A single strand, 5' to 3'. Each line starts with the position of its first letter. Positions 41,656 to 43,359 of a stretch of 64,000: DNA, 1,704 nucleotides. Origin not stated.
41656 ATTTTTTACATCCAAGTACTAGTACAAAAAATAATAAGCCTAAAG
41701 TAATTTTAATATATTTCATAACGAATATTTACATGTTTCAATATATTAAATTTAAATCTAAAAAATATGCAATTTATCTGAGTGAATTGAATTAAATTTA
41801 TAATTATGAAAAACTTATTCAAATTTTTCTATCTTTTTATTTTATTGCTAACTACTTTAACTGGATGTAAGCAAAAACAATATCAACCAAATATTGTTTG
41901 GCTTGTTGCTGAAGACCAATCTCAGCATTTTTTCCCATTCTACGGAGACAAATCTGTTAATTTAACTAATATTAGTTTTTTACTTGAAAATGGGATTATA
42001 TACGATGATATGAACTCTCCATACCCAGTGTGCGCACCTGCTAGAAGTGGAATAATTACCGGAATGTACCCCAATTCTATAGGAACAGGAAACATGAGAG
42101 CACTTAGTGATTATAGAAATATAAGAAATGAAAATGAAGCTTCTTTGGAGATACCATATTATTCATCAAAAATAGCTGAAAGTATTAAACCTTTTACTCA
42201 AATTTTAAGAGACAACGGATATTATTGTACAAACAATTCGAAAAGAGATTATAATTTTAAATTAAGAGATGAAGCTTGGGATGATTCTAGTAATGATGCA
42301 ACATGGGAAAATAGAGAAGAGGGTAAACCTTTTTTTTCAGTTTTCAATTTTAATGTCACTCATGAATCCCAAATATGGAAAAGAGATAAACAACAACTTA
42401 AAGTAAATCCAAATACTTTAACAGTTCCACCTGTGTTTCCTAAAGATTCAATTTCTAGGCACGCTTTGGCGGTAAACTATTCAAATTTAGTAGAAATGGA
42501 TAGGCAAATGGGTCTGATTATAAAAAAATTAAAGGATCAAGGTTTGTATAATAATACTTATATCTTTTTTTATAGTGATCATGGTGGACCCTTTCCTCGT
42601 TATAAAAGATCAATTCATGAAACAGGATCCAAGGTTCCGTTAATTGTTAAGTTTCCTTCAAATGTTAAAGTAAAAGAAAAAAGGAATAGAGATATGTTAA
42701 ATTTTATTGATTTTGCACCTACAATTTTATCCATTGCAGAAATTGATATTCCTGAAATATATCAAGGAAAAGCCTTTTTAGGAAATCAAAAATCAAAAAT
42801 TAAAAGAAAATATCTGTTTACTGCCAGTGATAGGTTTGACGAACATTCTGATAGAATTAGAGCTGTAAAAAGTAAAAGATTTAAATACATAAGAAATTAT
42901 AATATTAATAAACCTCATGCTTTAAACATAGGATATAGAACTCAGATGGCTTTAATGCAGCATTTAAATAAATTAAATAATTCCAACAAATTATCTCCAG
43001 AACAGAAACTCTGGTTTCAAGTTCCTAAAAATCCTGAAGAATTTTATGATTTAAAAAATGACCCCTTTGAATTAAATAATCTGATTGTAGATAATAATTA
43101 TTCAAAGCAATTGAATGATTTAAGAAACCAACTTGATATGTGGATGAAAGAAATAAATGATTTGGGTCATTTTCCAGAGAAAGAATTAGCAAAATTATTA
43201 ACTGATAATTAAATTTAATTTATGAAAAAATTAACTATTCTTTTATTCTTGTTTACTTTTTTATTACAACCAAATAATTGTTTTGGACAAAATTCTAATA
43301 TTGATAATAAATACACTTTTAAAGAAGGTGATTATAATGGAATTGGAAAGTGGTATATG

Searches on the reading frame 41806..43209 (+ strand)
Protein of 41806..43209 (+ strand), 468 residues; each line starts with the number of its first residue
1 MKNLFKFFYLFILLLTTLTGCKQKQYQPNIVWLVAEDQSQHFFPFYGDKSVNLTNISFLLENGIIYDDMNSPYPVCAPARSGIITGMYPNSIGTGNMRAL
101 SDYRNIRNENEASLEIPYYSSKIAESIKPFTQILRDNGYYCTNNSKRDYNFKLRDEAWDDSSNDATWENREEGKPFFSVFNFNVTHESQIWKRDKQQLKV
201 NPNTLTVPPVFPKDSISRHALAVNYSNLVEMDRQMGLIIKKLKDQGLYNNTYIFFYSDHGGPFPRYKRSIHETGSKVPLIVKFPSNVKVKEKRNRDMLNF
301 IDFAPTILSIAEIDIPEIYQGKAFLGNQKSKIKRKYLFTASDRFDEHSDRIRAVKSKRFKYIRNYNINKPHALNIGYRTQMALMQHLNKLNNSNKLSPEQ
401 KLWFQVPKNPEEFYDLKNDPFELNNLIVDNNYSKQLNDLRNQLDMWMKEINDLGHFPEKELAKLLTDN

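Call 89: search_protein_families(library=pfam, proteins=[window:41806-43209:+], max_evalue=1e-8)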
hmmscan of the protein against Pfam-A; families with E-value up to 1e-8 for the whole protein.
window:41806-43209:+ (468 aa): 2 families
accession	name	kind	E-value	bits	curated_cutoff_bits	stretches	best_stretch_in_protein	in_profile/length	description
PF00884.28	Sulfatase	-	1.6e-27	97.1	25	1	28-312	1-300/301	Sulfatase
PF16347.10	SGSH_C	-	3.9e-20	73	29.3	1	267-368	8-113/154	N-sulphoglucosamine sulphohydrolase, C-terminal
